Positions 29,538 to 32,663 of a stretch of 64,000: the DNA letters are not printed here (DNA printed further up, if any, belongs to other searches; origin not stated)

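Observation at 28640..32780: About 4 kb lower-GC island with different codon usage, carrying secreted repeat proteins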

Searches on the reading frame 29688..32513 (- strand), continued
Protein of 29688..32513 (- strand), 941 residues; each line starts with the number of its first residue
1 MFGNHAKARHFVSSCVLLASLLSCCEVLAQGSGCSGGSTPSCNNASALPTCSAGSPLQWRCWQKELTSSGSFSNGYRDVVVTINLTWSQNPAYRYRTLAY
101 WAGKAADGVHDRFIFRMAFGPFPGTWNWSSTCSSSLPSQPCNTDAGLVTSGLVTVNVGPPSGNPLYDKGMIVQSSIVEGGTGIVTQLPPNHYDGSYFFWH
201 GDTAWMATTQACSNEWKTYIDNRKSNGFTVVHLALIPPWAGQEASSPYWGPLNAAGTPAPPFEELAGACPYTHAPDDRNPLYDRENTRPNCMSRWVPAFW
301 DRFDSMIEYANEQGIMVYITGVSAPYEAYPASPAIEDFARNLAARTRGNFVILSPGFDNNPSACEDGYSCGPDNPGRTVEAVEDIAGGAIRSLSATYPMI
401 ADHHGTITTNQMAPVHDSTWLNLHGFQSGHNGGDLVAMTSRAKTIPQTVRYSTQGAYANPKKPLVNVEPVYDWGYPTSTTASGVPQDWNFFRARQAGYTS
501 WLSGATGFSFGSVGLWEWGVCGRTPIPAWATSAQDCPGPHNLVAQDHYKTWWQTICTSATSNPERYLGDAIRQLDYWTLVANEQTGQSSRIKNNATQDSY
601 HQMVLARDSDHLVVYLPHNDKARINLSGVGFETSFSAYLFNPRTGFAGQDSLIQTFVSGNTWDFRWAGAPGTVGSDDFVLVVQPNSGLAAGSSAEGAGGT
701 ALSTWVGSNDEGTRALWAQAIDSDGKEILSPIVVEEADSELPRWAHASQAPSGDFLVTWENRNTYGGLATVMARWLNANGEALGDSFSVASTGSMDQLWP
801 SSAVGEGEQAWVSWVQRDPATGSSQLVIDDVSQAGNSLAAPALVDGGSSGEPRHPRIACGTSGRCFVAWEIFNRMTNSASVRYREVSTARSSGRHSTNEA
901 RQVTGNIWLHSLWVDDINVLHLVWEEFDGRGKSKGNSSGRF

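Call 76: predict_structure(alignment_id=A1)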
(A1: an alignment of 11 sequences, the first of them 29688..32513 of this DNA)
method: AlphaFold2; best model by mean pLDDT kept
length: 941 residues; sequences in the alignment: 11
mean_pLDDT: 56.1   pTM: 0.50
mean pLDDT of the five models: 56.1, 54.6, 54.5, 53.3, 51.6
residues with pLDDT >= 90: 42; 70-90: 232; 50-70: 250; < 50: 417
segments of 3 or more residues with pLDDT < 50: 1-42, 45-50, 75-78, 160-211, 226-229, 236-295, 322-328, 394-397, 404-412, 414-423, 425-573, 575-603, 642-650, 669-676, 688-698, 890-894
pLDDT, mean of each block of 10 residues (from residue 1): 34 41 26 26 47 63 81 55 81 65 67 70 83 61 87 74 45 38 34 40 37 60 53 47 30 31 41 39 36 49 69 59 44 60 61 55 61 59 64 48 48 47 43 31 26 32 39 25 24 27 28 30 35 36 26 28 39 44 40 35 58 63 68 64 46 67 63 49 61 36 72 76 68 78 83 88 72 88 88 80 84 83 81 75 75 87 85 76 76 63 83 81 77 73 82
secondary structure, 60 per line:
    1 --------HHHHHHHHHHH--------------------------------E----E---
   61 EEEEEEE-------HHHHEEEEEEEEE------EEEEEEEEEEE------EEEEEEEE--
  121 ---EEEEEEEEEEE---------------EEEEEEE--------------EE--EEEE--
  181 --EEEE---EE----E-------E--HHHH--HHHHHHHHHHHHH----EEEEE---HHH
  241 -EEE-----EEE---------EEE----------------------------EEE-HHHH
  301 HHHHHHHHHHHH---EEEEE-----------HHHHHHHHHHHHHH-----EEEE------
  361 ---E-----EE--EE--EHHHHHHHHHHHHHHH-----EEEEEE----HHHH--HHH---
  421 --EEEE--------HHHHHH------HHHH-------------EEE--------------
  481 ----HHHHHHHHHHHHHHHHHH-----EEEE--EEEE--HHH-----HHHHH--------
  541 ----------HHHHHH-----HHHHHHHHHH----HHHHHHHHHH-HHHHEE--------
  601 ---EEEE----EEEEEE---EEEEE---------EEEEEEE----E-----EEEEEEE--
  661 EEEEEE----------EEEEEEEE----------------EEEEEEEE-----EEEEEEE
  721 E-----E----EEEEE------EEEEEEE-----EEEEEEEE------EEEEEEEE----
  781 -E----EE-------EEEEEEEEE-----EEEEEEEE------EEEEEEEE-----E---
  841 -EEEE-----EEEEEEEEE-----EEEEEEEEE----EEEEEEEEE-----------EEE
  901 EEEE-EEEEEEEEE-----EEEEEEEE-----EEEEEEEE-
elements in order (helices of 4 or more, strands of 3 or more residues): H9-19 E61-67 H75-78 E79-87 E94-104 E111-118 E124-134 E150-156 E175-178 E183-186 H207-210 H213-225 E230-234 E242-244 E250-252 E262-264 E293-295 H297-312 E316-320 H332-345 E351-354 H379-393 E399-404 H409-412 E423-426 H435-440 H447-450 E464-466 H485-502 E508-511 E514-517 H528-532 H551-556 H562-571 H576-585 H587-590 E604-607 E612-617 E621-625 E635-641 E652-658 E661-666 E677-684 E701-708 E714-721 E732-736 E743-749 E755-762 E769-776 E796-804 E810-817 E824-831 E842-845 E851-859 E865-873 E878-886 E898-904 E906-914 E920-927 E933-940
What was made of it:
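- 29694..30416 (-): orf941 C-terminal all-beta repeat region (residues ~700-940), homologous to the orf681 propeller repeats. AlphaFold2 gives repeated 3-4-strand units with pLDDT 72-88 in this part only (call 76).
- On GH140 / DUF4038 (apiosidase-like): The structure model was too poor for a fold comparison (pLDDT 56; call 76).
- The orf941 structure model was poor (pLDDT 56; call 76).
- Tried and rejected: The model was too poor (pLDDT 56; call 76), so no fold search was run on it.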

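Call 79: search_dna_similar(query=window:29688-32513:-, collection=plasmids, mode=protein, max_rows=8)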
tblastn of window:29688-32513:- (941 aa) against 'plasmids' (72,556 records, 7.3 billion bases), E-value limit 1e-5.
Records with a match: 2; places in all: 2; records where one place covers at least 80% of the query: 0.
Best place of each record, by identity: <60% 2.
By first word of the organism name: Deinococcus 1; Chondrinema 1.
By predicted mobility (MOB-suite, as given by PLSDB): non-mobilizable 2.
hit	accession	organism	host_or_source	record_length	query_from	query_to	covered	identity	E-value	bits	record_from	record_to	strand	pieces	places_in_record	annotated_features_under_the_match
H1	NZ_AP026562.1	Deinococcus aetherius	-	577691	190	683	52%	23.1%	1e-8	67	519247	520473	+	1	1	DUF4038 domain-containing protein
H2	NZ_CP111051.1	Chondrinema litorale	Seaweed,red alga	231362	193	630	47%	22.4%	1e-9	70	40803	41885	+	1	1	glycoside hydrolase family 140 protein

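Call 89: list_cluster_members(proteins=[P0121, P0001, P0320])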
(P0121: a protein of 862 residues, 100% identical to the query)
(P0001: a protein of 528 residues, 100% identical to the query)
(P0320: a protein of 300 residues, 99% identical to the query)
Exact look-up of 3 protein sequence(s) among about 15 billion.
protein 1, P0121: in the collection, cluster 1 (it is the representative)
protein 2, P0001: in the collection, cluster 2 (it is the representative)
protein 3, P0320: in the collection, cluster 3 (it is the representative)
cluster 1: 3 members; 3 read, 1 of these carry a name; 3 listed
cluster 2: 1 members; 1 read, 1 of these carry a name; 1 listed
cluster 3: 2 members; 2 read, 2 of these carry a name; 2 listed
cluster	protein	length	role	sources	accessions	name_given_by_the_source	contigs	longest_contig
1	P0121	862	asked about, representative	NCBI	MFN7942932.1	MAG: DUF4038 domain-containing protein [Thermoanaerobaculia bacterium]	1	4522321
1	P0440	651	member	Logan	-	-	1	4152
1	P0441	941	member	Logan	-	-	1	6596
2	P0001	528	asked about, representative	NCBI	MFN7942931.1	MAG: hypothetical protein U0X73_15180 [Thermoanaerobaculia bacterium]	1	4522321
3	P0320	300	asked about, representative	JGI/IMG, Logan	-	arginase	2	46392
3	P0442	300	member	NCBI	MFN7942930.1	MAG: arginase [Thermoanaerobaculia bacterium]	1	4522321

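Call 91: find_encoding_contigs(protein=window:29688-32513:-, flank=10000, max_places=5)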
Protein window:29688-32513:- (941 aa): 1 contig read that carries it; 1 place shown.
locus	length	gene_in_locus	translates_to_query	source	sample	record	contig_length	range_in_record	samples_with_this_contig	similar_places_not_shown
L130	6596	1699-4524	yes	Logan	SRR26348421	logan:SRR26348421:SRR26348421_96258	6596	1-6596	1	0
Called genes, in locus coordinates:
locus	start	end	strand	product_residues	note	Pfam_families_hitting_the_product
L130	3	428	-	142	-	?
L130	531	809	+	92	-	PF04226:Transgly_assoc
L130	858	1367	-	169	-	PF00994:MoCF_biosynth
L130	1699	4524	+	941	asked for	PF13204:Apiosidase, PF12904:Collagen_bind_2 (weak)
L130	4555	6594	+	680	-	?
